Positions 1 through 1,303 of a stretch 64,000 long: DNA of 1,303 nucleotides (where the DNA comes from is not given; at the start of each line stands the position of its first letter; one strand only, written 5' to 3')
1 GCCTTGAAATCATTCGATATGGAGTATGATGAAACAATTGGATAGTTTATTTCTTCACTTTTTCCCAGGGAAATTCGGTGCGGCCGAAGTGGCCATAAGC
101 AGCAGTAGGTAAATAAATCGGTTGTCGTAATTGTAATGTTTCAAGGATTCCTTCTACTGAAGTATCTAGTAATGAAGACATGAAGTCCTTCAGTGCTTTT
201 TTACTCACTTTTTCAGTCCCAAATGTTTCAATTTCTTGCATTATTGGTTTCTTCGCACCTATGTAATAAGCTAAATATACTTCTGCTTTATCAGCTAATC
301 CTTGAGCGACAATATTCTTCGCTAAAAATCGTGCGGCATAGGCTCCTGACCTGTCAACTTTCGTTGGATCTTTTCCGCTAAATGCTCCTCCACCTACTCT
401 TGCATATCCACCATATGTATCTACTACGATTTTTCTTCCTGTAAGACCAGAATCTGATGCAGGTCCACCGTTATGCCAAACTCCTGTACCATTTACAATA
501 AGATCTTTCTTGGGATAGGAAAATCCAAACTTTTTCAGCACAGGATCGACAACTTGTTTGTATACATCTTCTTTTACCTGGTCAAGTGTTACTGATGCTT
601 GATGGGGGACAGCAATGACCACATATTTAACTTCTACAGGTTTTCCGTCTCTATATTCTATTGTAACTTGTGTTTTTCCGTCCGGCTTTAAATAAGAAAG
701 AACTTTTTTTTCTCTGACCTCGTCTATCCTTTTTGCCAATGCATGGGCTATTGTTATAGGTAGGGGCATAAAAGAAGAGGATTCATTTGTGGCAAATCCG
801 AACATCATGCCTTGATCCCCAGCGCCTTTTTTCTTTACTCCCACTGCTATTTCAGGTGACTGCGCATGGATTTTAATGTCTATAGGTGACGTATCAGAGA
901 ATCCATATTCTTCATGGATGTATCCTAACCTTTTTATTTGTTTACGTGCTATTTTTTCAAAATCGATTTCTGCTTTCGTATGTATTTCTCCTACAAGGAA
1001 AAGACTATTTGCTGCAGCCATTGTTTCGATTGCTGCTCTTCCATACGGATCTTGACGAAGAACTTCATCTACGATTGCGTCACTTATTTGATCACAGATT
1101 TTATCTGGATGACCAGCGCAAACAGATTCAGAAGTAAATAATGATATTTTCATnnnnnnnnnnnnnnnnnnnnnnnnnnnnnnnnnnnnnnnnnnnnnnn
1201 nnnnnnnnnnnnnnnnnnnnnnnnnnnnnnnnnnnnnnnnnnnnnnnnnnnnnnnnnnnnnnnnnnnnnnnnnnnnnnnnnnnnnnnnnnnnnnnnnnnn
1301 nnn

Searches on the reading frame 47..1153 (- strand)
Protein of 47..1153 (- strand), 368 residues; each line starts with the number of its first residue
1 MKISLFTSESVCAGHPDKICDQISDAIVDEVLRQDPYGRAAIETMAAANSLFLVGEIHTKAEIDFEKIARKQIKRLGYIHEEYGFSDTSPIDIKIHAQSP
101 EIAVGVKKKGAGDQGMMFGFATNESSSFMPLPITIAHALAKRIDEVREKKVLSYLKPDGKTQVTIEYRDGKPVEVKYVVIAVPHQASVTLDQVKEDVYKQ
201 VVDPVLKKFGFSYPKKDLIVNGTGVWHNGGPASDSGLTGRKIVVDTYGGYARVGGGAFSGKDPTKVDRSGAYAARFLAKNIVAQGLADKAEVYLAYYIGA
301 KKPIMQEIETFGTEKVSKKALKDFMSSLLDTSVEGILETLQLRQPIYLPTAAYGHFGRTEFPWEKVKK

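Call 8: find_related_loci(query=window:47-1153:-, collection=genome_contigs, flank=2000)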
Query window:47-1153:- (368 aa) in genome_contigs; peptide patterns used: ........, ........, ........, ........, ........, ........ (x = any residue, [..] = any of these).
600 stretches matched a pattern (row limit reached: there are more); 597 encode a relative of the query (tblastn E <= 1e-3); the best 80 are kept; 80 distinct loci.
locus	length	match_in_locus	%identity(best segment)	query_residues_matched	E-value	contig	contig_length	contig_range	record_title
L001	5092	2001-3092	70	3-366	2e-177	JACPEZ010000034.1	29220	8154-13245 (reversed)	MAG: Candidatus Daviesbacteria bacterium isolate NC_groundwater_348_Ag_B-0.1um_41_18 GD18-4_B1_scaffold_652455, whole ge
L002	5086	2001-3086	69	4-365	1e-172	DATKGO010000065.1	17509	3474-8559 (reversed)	MAG TPA_asm: Patescibacteria group bacterium isolate SMAG_U14553 k141_11147, whole genome shotgun sequence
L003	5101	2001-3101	61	2-368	2e-154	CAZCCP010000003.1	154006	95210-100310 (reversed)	MAG TPA_asm: uncultured Candidatus Saccharibacteria bacterium isolate SRP200132_co1_638 genome assembly, contig: NODE_90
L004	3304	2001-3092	61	4-366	9e-156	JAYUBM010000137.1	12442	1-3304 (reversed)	MAG: bacterium isolate GFS_6762 GFS_6762_136, whole genome shotgun sequence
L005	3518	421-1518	60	2-366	5e-151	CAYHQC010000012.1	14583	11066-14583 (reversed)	MAG TPA_asm: uncultured Gammaproteobacteria bacterium isolate ERP119705_co15_352 genome assembly, contig: NODE_4525_leng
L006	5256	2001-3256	60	4-368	1e-140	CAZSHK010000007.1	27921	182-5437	MAG TPA_asm: uncultured Candidatus Saccharibacteria bacterium isolate SRP200132_co1_696 genome assembly, contig: NODE_29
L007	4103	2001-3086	55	5-366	2e-137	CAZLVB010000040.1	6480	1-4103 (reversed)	MAG TPA_asm: uncultured Gammaproteobacteria bacterium isolate SRP269290_co3_1053 genome assembly, contig: NODE_17409_len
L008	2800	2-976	62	48-368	3e-138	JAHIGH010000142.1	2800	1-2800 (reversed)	MAG: Patescibacteria group bacterium isolate KR11_N2.mb.17 KR11_N2.mb.17_k141_66478, whole genome shotgun sequence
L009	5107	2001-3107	55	6-368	2e-128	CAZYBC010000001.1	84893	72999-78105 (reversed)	MAG TPA_asm: uncultured Pseudomonadales bacterium isolate SRP263991_co1_159 genome assembly, contig: NODE_196_length_848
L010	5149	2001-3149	54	5-368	3e-127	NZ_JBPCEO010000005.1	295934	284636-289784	Halobacillus mangrovi strain A1-3 5, whole genome shotgun sequence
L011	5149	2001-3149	52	5-368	9e-127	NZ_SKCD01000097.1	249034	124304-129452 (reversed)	Paenibacillus luteus strain R-3 NODE_9, whole genome shotgun sequence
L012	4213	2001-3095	54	1-367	8e-127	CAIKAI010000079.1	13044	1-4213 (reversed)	Candidatus Shapirobacteria bacterium isolate AlinenLipids_bin-9586 genome assembly, contig: bin-9586:079/184, whole geno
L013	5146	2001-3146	52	5-368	2e-126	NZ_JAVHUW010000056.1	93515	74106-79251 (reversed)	Candidatus Desulfosporosinus nitrosoreducens strain PR k141_2808, whole genome shotgun sequence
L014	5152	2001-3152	52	1-368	5e-126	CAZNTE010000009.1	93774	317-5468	MAG TPA_asm: uncultured Tissierellaceae bacterium isolate binchicken_co173_922 genome assembly, contig: NODE_726_length_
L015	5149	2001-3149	52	5-368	1e-125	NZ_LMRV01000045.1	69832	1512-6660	Paenibacillus sp. Soil522 contig_30, whole genome shotgun sequence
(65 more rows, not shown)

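Call 29: find_related_loci(query=window:47-1153:-, collection=metagenome_contigs, flank=1500)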
Query window:47-1153:- (368 aa) in metagenome_contigs; peptide patterns used: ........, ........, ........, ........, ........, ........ (x = any residue, [..] = any of these).
600 stretches matched a pattern (row limit reached: there are more); 592 encode a relative of the query (tblastn E <= 1e-3); the best 80 are kept; 80 distinct loci.
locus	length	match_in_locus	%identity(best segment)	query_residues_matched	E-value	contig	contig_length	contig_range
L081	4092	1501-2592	71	3-366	0e+0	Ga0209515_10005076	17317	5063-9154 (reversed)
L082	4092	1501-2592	71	3-366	0e+0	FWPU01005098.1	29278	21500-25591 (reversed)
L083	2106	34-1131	66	1-366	2e-178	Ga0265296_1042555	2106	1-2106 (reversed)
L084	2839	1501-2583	65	6-366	2e-171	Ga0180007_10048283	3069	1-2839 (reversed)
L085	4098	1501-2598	63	2-366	2e-157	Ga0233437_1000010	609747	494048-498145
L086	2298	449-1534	61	5-366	3e-167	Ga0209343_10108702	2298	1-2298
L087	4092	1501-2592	62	6-368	3e-156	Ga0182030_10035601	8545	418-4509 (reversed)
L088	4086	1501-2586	75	5-366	0e+0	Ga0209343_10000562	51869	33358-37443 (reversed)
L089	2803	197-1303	60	3-367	3e-151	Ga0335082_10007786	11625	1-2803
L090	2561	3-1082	60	8-366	1e-154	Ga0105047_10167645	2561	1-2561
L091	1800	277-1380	60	1-368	9e-156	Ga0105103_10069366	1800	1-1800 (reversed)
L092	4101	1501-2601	55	1-366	1e-139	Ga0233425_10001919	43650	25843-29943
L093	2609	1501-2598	58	1-366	5e-138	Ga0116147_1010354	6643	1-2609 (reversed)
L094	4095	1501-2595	55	5-368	3e-133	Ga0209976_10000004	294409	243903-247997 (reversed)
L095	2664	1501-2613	57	1-368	1e-135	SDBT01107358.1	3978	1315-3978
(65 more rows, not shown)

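Call 57: search_protein_families(library=pfam, proteins=[window:47-1153:-])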
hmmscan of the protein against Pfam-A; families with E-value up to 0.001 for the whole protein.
window:47-1153:- (368 aa): 3 families
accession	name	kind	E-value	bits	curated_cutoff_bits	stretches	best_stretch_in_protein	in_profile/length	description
PF02773.21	S-AdoMet_synt_C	-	2.7e-58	196.3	25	1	229-365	2-138/138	S-adenosylmethionine synthetase, C-terminal domain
PF02772.21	S-AdoMet_synt_M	-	6.9e-40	136.3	29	1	109-224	2-118/120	S-adenosylmethionine synthetase, central domain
PF00438.25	S-AdoMet_synt_N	-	8.7e-35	119.7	33.1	1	5-100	3-99/99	S-adenosylmethionine synthetase, N-terminal domain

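Call 59: find_homologous_proteins(query=window:50-1153:-, max_evalue=1e-100)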
Query window:50-1153:- (368 aa): 7736 proteins with E <= 1e-100 among 8000 candidates; the best 120 are listed.
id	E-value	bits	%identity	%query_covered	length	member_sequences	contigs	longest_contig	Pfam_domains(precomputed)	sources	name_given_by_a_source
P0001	4.8e-244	827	62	86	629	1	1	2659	PF00438.26,PF02772.22,PF02773.22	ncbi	-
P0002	4.8e-242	820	100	100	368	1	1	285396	PF00438.26,PF02772.22,PF02773.22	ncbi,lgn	-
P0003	2.0e-194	664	79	100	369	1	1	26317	PF00438.26,PF02772.22,PF02773.22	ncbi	-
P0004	6.3e-187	639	77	99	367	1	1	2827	PF00438.26,PF02772.22,PF02773.22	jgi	jgi:S-adenosylmethionine synthetase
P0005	1.1e-186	638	77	100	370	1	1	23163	PF00438.26,PF02772.22,PF02773.22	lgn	-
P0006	8.7e-185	632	75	99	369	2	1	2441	PF00438.26,PF02772.22,PF02773.22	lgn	-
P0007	1.1e-183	628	76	99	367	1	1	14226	PF00438.26,PF02772.22,PF02773.22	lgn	-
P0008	2.1e-183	627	73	99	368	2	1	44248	PF00438.26,PF02772.22,PF02773.22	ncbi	-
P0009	7.1e-183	626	76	98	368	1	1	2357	PF00438.26,PF02772.22,PF02773.22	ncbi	-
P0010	2.2e-182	624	74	98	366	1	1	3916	PF00438.26,PF02772.22,PF02773.22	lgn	-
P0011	5.3e-180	616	73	99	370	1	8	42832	PF00438.26,PF02772.22,PF02773.22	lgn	-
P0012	8.0e-180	616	74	99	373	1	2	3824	PF00438.26,PF02772.22,PF02773.22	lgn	-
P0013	2.4e-179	614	75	99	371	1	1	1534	PF00438.26,PF02772.22,PF02773.22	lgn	-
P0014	5.4e-179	613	75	99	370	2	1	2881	PF00438.26,PF02772.22,PF02773.22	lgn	-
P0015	1.1e-178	612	74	99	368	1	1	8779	PF00438.26,PF02772.22,PF02773.22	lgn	-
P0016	2.8e-178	611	71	98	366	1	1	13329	PF00438.26,PF02772.22,PF02773.22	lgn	-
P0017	3.3e-178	610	74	99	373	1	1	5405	PF00438.26,PF02772.22,PF02773.22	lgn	-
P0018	3.3e-178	610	73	100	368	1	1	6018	PF00438.26,PF02772.22,PF02773.22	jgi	jgi:S-adenosylmethionine synthetase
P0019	5.3e-178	610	74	99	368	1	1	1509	PF00438.26,PF02772.22,PF02773.22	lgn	-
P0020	5.8e-178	610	72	100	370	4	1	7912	PF00438.26,PF02772.22,PF02773.22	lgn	-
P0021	1.1e-177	609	74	98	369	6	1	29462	PF00438.26,PF02772.22,PF02773.22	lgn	-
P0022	1.8e-177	608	73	99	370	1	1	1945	PF00438.26,PF02772.22,PF02773.22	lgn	-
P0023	2.3e-177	608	72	99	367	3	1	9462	PF00438.26,PF02772.22,PF02773.22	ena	-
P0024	2.5e-177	607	75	99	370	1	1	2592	PF00438.26,PF02772.22,PF02773.22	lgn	-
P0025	4.3e-177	607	74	100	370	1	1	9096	PF00438.26,PF02772.22,PF02773.22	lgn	-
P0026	8.9e-177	606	72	100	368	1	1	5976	PF00438.26,PF02772.22,PF02773.22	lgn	-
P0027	9.1e-177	606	71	99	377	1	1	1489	PF00438.26,PF02772.22,PF02773.22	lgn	-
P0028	9.9e-177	606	73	99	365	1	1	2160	PF00438.26,PF02772.22,PF02773.22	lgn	-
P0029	1.4e-176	605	73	100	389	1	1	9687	PF00438.26,PF02772.22,PF02773.22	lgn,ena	-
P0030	2.1e-176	604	72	99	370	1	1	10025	PF00438.26,PF02772.22,PF02773.22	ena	-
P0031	2.3e-176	604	72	98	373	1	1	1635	PF00438.26,PF02772.22,PF02773.22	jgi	jgi:S-adenosylmethionine synthetase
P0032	4.0e-176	604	73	99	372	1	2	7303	PF00438.26,PF02772.22,PF02773.22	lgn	-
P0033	4.0e-176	604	73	99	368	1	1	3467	PF00438.26,PF02772.22,PF02773.22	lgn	-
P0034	4.1e-176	603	73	98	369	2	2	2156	PF00438.26,PF02772.22,PF02773.22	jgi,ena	-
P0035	4.3e-176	603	71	100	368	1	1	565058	PF00438.26,PF02772.22,PF02773.22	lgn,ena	-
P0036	5.8e-176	603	73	99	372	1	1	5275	PF00438.26,PF02772.22,PF02773.22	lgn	-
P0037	8.3e-176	602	71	99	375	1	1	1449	PF00438.26,PF02772.22,PF02773.22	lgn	-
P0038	1.1e-175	602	72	98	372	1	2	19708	PF00438.26,PF02772.22,PF02773.22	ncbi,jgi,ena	-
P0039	1.2e-175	602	72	99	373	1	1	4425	PF00438.26,PF02772.22,PF02773.22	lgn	-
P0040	1.4e-175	602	71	98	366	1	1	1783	PF00438.26,PF02772.22,PF02773.22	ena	-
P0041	1.4e-175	602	71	99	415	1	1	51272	PF00438.26,PF02772.22,PF02773.22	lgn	-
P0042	1.5e-175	602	71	99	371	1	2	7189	PF00438.26,PF02772.22,PF02773.22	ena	-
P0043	1.6e-175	602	71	100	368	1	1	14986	PF00438.26,PF02772.22,PF02773.22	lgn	-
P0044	1.8e-175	601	71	99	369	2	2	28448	PF00438.26,PF02772.22,PF02773.22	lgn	-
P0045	3.0e-175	601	72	99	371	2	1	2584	PF00438.26,PF02772.22,PF02773.22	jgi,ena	-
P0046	3.2e-175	601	73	98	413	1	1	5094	PF00438.26,PF02772.22,PF02773.22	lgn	-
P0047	4.4e-175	600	73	99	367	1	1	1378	PF00438.26,PF02772.22,PF02773.22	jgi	jgi:S-adenosylmethionine synthetase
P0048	4.8e-175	600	72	99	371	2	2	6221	PF00438.26,PF02772.22,PF02773.22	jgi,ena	-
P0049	6.0e-175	600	73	98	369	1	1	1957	PF00438.26,PF02772.22,PF02773.22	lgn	-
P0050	6.1e-175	600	73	98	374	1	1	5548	PF00438.26,PF02772.22,PF02773.22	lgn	-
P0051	7.1e-175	599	71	99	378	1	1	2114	PF00438.26,PF02772.22,PF02773.22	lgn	-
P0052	7.5e-175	599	73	99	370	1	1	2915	PF00438.26,PF02772.22,PF02773.22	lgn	-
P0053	9.3e-175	599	70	98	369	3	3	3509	PF00438.26,PF02772.22,PF02773.22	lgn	-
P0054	1.1e-174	599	73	98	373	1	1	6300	PF00438.26,PF02772.22,PF02773.22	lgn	-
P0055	1.3e-174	599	72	99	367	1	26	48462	PF00438.26,PF02772.22,PF02773.22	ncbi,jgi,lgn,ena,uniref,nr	ncbi:methionine adenosyltransferase [Candidatus Daviesbacteria bacterium RIFCSPLOWO2_01_FULL_38_10]|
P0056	1.5e-174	598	72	99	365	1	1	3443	PF00438.26,PF02772.22,PF02773.22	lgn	-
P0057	2.1e-174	598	73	98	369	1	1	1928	PF00438.26,PF02772.22,PF02773.22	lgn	-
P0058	2.3e-174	598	73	99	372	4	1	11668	PF00438.26,PF02772.22,PF02773.22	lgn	-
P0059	2.3e-174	598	71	99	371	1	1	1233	PF00438.26,PF02772.22,PF02773.22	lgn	-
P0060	2.5e-174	598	72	99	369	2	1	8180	PF00438.26,PF02772.22,PF02773.22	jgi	-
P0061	2.5e-174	598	72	99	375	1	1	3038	PF00438.26,PF02772.22,PF02773.22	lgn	-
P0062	3.0e-174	597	73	98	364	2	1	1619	PF00438.26,PF02772.22,PF02773.22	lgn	-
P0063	3.1e-174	597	70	99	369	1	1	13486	PF00438.26,PF02772.22,PF02773.22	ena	-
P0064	3.5e-174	597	72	99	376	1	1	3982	PF00438.26,PF02772.22,PF02773.22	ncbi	ncbi:MAG: methionine adenosyltransferase [Candidatus Levyibacteriota bacterium]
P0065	3.7e-174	597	72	99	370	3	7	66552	PF00438.26,PF02772.22,PF02773.22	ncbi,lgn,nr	ncbi:methionine adenosyltransferase [Candidatus Daviesbacteria bacterium]|nr:methionine adenosyltran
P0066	3.7e-174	597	73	98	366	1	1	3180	PF00438.26,PF02772.22,PF02773.22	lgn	-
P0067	5.8e-174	596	71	100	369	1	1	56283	PF00438.26,PF02772.22,PF02773.22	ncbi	-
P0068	5.9e-174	596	70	99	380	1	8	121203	PF00438.26,PF02772.22,PF02773.22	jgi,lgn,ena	-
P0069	5.9e-174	596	71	99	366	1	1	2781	PF00438.26,PF02772.22,PF02773.22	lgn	-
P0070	6.9e-174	596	73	98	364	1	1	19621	PF00438.26,PF02772.22,PF02773.22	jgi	jgi:S-adenosylmethionine synthetase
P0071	7.5e-174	596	71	99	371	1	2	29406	PF00438.26,PF02772.22,PF02773.22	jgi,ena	-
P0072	7.9e-174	596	71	99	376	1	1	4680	PF00438.26,PF02772.22,PF02773.22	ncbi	-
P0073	8.0e-174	596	72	99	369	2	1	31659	PF00438.26,PF02772.22,PF02773.22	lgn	-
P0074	8.1e-174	596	71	99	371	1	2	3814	PF00438.26,PF02772.22,PF02773.22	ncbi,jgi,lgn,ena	-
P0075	8.3e-174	596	72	99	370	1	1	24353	PF00438.26,PF02772.22,PF02773.22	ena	-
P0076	8.4e-174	596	71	99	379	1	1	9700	PF00438.26,PF02772.22,PF02773.22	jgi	-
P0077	8.6e-174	596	71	99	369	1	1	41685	PF00438.26,PF02772.22,PF02773.22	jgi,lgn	-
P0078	8.7e-174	596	71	100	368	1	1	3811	PF00438.26,PF02772.22,PF02773.22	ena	-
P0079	1.0e-173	596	71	98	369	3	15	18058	PF00438.26,PF02772.22,PF02773.22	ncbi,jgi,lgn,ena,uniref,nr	ncbi:methionine adenosyltransferase [Candidatus Roizmanbacteria bacterium RIFCSPLOWO2_02_FULL_37_9]|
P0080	1.1e-173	595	72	99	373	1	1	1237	PF00438.26,PF02772.22,PF02773.22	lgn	-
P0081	1.2e-173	595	73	98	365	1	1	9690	PF00438.26,PF02772.22,PF02773.22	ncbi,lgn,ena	-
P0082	1.3e-173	595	71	99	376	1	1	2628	PF00438.26,PF02772.22,PF02773.22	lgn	-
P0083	1.3e-173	595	73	98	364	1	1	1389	PF00438.26,PF02772.22,PF02773.22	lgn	-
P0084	1.5e-173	595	73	99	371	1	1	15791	PF00438.26,PF02772.22,PF02773.22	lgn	-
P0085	1.5e-173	595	71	99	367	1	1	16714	PF00438.26,PF02772.22,PF02773.22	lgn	-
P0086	1.5e-173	595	72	99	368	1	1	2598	PF00438.26,PF02772.22,PF02773.22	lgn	-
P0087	2.0e-173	595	71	100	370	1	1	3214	PF00438.26,PF02772.22,PF02773.22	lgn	-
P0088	2.3e-173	594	71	99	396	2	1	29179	PF00438.26,PF02772.22,PF02773.22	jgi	-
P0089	2.5e-173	594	72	98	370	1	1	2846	PF00438.26,PF02772.22,PF02773.22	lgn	-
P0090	2.5e-173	594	71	99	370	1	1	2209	PF00438.26,PF02772.22,PF02773.22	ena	-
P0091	2.5e-173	594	72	99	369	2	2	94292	PF00438.26,PF02772.22,PF02773.22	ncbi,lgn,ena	ncbi:MAG: methionine adenosyltransferase [Patescibacteria group bacterium]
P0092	2.9e-173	594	72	99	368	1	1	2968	PF00438.26,PF02772.22,PF02773.22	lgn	-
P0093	2.9e-173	594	71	99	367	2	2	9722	PF00438.26,PF02772.22,PF02773.22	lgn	-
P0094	3.1e-173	594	72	98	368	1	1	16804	PF00438.26,PF02772.22,PF02773.22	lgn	-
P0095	3.3e-173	594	71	99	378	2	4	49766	PF00438.26,PF02772.22,PF02773.22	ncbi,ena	-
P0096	3.3e-173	594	72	98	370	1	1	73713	PF00438.26,PF02772.22,PF02773.22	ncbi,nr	ncbi:methionine adenosyltransferase [Candidatus Daviesbacteria bacterium]|nr:methionine adenosyltran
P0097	3.9e-173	594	71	99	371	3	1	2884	PF00438.26,PF02772.22,PF02773.22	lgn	-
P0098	4.5e-173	593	70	99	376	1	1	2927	PF00438.26,PF02772.22,PF02773.22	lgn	-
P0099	5.3e-173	593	71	98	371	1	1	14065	PF00438.26,PF02772.22,PF02773.22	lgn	-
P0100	5.4e-173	593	72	98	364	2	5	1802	PF00438.26,PF02772.22,PF02773.22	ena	-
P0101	6.0e-173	593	70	99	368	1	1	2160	PF00438.26,PF02772.22,PF02773.22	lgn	-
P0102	6.4e-173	593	70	99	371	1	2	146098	PF00438.26,PF02772.22,PF02773.22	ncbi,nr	ncbi:methionine adenosyltransferase [Candidatus Daviesbacteria bacterium]|nr:methionine adenosyltran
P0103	6.4e-173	593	72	98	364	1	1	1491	PF00438.26,PF02772.22,PF02773.22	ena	-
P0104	7.4e-173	593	71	99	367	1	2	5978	PF00438.26,PF02772.22,PF02773.22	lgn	-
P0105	7.7e-173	593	71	99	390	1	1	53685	PF00438.26,PF02772.22,PF02773.22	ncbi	-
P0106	8.3e-173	593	71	98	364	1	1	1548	PF00438.26,PF02772.22,PF02773.22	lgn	-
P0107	9.0e-173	592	70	99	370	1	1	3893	PF00438.26,PF02772.22,PF02773.22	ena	-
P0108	9.1e-173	592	71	99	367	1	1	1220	PF00438.26,PF02772.22,PF02773.22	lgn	-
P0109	9.3e-173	592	70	100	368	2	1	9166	PF00438.26,PF02772.22,PF02773.22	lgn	-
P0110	1.1e-172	592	70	100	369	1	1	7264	PF00438.26,PF02772.22,PF02773.22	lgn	-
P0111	1.2e-172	592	71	100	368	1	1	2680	PF00438.26,PF02772.22,PF02773.22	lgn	-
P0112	1.3e-172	592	72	98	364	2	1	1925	PF00438.26,PF02772.22,PF02773.22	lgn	-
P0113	1.5e-172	592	70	99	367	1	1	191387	PF00438.26,PF02772.22,PF02773.22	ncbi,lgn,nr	ncbi:methionine adenosyltransferase [Candidatus Daviesbacteria bacterium]|nr:methionine adenosyltran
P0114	1.5e-172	592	71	98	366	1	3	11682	PF00438.26,PF02772.22,PF02773.22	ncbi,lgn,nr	ncbi:methionine adenosyltransferase [Candidatus Roizmanbacteria bacterium]|nr:methionine adenosyltra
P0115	1.6e-172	592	71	99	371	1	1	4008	PF00438.26,PF02772.22,PF02773.22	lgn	-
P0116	1.6e-172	592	71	99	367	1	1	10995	PF00438.26,PF02772.22,PF02773.22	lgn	-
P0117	2.0e-172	591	70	98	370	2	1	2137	PF00438.26,PF02772.22,PF02773.22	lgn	-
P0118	2.2e-172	591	69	99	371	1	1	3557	PF00438.26,PF02772.22,PF02773.22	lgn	-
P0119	2.3e-172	591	71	98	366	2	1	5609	PF00438.26,PF02772.22,PF02773.22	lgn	-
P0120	2.3e-172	591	70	98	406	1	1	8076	PF00438.26,PF02772.22,PF02773.22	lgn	-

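Call 60: find_encoding_contigs(protein=P0002, flank=500, max_places=2)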
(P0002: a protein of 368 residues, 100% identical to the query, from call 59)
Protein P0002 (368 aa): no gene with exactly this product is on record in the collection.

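Call 61: find_encoding_contigs(protein=P0003, flank=600, max_places=2)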
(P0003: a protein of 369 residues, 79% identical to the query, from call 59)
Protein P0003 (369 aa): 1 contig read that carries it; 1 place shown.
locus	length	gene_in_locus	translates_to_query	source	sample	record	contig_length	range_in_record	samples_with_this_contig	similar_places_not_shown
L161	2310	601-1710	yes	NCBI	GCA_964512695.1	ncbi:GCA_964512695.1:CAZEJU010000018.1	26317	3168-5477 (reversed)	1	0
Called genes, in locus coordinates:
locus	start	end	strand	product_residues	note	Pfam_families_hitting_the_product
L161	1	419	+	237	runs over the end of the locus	PF13506:Glyco_transf_21 (weak), PF13641:Glyco_tranf_2_3, PF00535:Glycos_transf_2, PF10111:Glyco_tranf_2_2, PF13632:Glyco_trans_2_3 (weak)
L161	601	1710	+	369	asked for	PF00438:S-AdoMet_synt_N, PF02772:S-AdoMet_synt_M, PF02773:S-AdoMet_synt_C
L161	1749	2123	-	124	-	-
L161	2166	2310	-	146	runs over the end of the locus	PF00293:NUDIX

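Call 62: find_encoding_contigs(protein=P0005, flank=600, max_places=2)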
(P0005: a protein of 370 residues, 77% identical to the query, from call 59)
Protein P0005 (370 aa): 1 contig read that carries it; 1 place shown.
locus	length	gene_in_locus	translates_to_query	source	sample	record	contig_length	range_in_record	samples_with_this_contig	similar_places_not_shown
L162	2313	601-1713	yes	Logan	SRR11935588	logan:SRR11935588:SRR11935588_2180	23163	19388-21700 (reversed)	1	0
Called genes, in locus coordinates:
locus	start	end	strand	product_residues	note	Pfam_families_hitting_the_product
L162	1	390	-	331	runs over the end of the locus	PF13439:Glyco_transf_4, PF13579:Glyco_trans_4_4 (weak), PF00534:Glycos_transf_1, PF13692:Glyco_trans_1_4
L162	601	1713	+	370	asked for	PF00438:S-AdoMet_synt_N, PF02772:S-AdoMet_synt_M, PF02773:S-AdoMet_synt_C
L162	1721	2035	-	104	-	PF06094:GGACT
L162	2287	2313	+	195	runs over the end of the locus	PF10502:Peptidase_S26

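Call 63: find_encoding_contigs(protein=P0004, flank=600, max_places=2)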
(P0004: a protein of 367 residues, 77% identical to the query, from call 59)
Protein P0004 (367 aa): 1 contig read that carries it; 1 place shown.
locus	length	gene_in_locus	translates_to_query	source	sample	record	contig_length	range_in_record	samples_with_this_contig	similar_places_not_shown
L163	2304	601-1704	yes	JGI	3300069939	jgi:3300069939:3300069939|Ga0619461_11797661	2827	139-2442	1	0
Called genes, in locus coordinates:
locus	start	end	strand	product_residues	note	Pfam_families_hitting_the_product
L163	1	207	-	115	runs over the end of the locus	?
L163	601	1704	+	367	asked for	PF00438:S-AdoMet_synt_N, PF02772:S-AdoMet_synt_M, PF02773:S-AdoMet_synt_C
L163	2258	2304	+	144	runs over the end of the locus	?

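Call 66: find_encoding_contigs(protein=P0007, flank=400, max_places=1)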
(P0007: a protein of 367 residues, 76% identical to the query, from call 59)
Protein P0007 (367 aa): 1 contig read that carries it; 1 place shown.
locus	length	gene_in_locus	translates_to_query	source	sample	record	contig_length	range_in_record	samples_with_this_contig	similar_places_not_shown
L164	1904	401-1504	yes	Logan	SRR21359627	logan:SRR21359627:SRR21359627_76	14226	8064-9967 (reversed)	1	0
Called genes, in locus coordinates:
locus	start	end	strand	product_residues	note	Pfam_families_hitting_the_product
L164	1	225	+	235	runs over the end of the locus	PF00535:Glycos_transf_2, PF13641:Glyco_tranf_2_3, PF13632:Glyco_trans_2_3 (weak)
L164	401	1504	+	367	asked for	PF00438:S-AdoMet_synt_N, PF02772:S-AdoMet_synt_M, PF02773:S-AdoMet_synt_C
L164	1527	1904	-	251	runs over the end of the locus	PF05050:Methyltransf_21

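Call 67: find_encoding_contigs(protein=P0009, flank=400, max_places=1)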
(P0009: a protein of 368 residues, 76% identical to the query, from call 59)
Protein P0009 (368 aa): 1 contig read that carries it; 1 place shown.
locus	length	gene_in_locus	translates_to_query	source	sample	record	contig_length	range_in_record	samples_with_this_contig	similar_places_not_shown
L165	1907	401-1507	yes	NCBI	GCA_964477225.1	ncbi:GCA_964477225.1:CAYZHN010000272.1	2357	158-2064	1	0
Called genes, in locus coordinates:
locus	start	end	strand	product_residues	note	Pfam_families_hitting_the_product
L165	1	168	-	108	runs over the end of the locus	?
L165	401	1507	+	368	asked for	PF00438:S-AdoMet_synt_N, PF02772:S-AdoMet_synt_M, PF02773:S-AdoMet_synt_C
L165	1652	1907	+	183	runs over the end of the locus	?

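Call 68: find_encoding_contigs(protein=P0006, flank=400, max_places=1)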
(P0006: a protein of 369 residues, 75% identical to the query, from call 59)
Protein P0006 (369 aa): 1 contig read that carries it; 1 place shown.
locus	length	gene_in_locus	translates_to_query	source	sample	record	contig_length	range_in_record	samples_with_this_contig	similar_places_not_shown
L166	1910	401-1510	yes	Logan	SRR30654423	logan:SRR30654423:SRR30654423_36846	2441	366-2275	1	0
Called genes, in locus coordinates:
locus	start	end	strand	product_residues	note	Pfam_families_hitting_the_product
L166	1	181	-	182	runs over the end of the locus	?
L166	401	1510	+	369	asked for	PF00438:S-AdoMet_synt_N, PF02772:S-AdoMet_synt_M, PF02773:S-AdoMet_synt_C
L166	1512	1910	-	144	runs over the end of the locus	-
